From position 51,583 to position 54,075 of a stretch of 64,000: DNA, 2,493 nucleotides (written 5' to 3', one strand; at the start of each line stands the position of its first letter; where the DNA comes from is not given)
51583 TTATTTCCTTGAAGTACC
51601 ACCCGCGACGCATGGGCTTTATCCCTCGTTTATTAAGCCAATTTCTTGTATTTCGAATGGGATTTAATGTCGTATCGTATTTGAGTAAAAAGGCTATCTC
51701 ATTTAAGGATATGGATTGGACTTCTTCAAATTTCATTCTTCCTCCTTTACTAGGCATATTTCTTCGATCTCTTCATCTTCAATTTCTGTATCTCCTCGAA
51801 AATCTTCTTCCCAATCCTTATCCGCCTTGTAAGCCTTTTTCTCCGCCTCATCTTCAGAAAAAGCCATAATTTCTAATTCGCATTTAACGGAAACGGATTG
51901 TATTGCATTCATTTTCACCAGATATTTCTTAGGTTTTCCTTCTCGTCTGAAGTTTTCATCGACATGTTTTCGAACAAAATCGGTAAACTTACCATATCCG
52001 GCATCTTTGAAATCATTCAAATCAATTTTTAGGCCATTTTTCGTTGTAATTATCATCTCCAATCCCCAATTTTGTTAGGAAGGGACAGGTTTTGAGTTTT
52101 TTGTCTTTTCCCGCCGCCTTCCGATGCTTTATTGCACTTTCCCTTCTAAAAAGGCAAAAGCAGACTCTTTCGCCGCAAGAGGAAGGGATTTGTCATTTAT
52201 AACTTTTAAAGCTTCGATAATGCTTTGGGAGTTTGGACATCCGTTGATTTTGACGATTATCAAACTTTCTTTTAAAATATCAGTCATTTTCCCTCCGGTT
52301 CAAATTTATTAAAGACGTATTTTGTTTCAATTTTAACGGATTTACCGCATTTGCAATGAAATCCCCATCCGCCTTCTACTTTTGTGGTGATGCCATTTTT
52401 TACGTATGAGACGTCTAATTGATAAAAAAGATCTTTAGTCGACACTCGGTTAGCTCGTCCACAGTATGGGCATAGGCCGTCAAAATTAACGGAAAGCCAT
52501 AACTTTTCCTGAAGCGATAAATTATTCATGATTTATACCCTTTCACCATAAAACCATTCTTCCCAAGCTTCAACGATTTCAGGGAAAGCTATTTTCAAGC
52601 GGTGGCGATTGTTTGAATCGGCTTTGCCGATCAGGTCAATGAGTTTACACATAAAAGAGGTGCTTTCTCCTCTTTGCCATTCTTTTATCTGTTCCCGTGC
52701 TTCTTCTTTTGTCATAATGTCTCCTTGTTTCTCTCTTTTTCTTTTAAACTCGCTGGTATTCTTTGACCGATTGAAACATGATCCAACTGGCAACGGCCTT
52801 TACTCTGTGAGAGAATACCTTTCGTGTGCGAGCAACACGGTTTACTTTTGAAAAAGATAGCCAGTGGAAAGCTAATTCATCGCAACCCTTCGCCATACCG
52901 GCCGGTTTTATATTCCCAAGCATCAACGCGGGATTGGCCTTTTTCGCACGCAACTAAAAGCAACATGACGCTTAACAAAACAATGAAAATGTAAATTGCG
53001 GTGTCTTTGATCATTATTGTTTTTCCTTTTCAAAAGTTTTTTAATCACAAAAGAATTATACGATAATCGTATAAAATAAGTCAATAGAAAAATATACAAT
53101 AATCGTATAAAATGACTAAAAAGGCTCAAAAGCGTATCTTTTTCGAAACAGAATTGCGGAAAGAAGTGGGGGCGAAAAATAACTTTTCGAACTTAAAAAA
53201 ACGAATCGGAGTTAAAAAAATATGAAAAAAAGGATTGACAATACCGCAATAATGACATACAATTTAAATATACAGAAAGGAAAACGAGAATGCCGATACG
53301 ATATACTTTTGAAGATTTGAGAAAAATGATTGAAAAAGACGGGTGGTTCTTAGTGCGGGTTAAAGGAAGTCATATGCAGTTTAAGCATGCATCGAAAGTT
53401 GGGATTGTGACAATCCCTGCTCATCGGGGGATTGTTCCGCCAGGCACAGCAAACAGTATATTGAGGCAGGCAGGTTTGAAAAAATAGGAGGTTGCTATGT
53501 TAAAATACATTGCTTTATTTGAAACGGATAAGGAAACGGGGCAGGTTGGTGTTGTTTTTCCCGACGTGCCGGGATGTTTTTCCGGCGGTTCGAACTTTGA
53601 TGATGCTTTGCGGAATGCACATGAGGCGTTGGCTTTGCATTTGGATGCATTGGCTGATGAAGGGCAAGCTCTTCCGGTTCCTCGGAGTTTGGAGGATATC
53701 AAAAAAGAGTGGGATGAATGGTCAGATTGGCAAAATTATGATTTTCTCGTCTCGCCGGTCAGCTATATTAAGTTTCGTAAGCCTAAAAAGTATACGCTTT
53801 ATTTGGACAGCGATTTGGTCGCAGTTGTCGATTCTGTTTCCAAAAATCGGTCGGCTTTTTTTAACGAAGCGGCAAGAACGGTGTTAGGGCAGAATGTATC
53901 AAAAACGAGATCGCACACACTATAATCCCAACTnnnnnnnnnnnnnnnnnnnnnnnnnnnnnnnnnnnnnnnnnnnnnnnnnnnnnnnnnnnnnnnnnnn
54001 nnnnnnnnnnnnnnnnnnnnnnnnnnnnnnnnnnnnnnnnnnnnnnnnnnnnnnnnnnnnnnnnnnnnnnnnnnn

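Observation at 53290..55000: Prophage accessory island between integrase and repressor: HicAB plus a membrane-anchored WYL-like protein and a small membrane partner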

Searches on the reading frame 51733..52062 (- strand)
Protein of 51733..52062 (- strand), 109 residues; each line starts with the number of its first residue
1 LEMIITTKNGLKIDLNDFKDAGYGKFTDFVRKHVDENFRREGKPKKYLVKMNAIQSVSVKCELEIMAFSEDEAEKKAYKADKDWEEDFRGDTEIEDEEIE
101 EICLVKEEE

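Call 3: search_protein_families(library=pfam, proteins=[window:51733-52062:-], max_evalue=1)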
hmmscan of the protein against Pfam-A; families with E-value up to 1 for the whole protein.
window:51733-52062:- (109 aa): 0 families

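Call 4: search_protein_families(library=phrogs, proteins=[window:51733-52062:-], max_evalue=0.1)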
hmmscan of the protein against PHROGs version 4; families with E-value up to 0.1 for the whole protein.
window:51733-52062:- (109 aa): 3 families
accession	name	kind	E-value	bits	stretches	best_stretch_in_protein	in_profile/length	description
phrog_22910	-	unknown function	0.038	15.7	1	2-78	18-92/98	-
phrog_3505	-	unknown function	0.076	14.1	0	1-26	1-26/69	-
phrog_4374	-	other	0.099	13.3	0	33-96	54-112/167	carboxypeptidase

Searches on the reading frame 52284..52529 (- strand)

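Call 3: search_protein_families(library=pfam, proteins=[window:52284-52529:-], max_evalue=1)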
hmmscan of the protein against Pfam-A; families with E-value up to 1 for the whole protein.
window:52284-52529:- (81 aa): 5 families
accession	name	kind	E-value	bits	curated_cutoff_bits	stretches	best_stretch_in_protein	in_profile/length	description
PF21352.3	Zn_ribbon_Thio2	-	0.043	14.1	27.1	1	20-30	2-12/27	Thioredoxin 2, N-terminal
PF09082.15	DUF1922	-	0.075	13.7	30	1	58-77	23-42/56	Domain of unknown function (DUF1922)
PF14353.12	CpXC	-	0.12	12.8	25.4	0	5-36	25-56/121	CpXC protein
PF04265.19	TPK_B1_binding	-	0.12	12.4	22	1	18-46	15-43/67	Thiamin pyrophosphokinase, vitamin B1 binding domain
PF24166.1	DUF7410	-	0.41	11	27.5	1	20-26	1-7/22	Domain of unknown function (DUF7410)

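Call 4: search_protein_families(library=phrogs, proteins=[window:52284-52529:-], max_evalue=0.1)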
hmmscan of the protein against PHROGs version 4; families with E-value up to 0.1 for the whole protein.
window:52284-52529:- (81 aa): 0 families

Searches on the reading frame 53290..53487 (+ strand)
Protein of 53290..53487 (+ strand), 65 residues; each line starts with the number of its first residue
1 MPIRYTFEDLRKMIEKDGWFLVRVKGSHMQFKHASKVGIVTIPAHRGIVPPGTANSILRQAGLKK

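Call 3: search_protein_families(library=pfam, proteins=[window:53290-53487:+], max_evalue=1)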
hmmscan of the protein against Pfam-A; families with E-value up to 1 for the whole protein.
window:53290-53487:+ (65 aa): 1 family
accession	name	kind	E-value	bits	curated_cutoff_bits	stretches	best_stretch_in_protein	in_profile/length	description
PF07927.17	HicA_toxin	-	1e-19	70.8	27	1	8-63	2-58/58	HicA toxin of bacterial toxin-antitoxin,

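Call 4: search_protein_families(library=phrogs, proteins=[window:53290-53487:+], max_evalue=0.1)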
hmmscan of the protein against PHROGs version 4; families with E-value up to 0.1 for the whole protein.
window:53290-53487:+ (65 aa): 2 families
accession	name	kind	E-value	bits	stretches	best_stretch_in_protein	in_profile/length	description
phrog_353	-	moron, auxiliary metabolic gene and host takeover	1.6e-20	73.9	1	4-65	4-67/73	toxin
phrog_38117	-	unknown function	1.5e-13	52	1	10-63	86-139/139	-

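Call 5: search_protein_families(library=padloc, proteins=[window:53290-53487:+], max_evalue=1)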
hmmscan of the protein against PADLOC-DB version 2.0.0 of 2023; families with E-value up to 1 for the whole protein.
window:53290-53487:+ (65 aa): 0 families

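Call 6: search_protein_families(library=ncbifam, proteins=[window:53290-53487:+], max_evalue=1)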
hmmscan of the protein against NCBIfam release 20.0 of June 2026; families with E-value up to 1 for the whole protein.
window:53290-53487:+ (65 aa): 1 family
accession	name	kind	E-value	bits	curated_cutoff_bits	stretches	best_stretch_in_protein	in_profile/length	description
NF005466.0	PRK07060.1-3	equivalog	0.18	11.4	438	1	11-47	122-156/252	short chain dehydrogenase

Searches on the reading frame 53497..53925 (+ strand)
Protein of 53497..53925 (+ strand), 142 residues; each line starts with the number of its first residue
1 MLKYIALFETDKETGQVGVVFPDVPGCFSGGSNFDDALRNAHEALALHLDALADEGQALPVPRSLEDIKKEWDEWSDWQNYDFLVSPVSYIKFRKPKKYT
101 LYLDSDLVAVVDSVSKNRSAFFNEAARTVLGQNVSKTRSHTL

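Call 3: search_protein_families(library=pfam, proteins=[window:53497-53925:+], max_evalue=1)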
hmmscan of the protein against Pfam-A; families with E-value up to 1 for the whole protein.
window:53497-53925:+ (142 aa): 1 family
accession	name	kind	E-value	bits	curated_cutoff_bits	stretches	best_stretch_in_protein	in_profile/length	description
PF15919.11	HicB_lk_antitox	-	1.9e-19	70.5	27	1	4-125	1-122/123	HicB_like antitoxin of bacterial toxin-antitoxin system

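Call 4: search_protein_families(library=phrogs, proteins=[window:53497-53925:+], max_evalue=0.1)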
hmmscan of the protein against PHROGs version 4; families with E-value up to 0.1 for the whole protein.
window:53497-53925:+ (142 aa): 4 families
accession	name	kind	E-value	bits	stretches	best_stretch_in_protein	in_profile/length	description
phrog_497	-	moron, auxiliary metabolic gene and host takeover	1.3e-22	81.7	1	1-134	10-145/342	toxin-antitoxin system HicB-like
phrog_11958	-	unknown function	5.6e-10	40.3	1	1-58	1-58/84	-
phrog_29464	-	unknown function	0.0094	17.5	1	66-129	9-72/126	-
phrog_15733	-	unknown function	0.049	14.9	1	71-113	22-63/92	-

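Call 5: search_protein_families(library=padloc, proteins=[window:53497-53925:+], max_evalue=1)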
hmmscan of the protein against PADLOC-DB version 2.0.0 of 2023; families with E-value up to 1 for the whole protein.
window:53497-53925:+ (142 aa): 0 families

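Call 6: search_protein_families(library=ncbifam, proteins=[window:53497-53925:+], max_evalue=1)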
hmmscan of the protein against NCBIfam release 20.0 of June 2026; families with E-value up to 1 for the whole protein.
window:53497-53925:+ (142 aa): 1 family
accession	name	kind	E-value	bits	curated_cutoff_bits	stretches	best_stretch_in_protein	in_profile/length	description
NF050104.1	TA_MazE_antitoxin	equivalog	0.0059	16.9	65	1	99-124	2-28/69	type II toxin-antitoxin system MazE family antitoxin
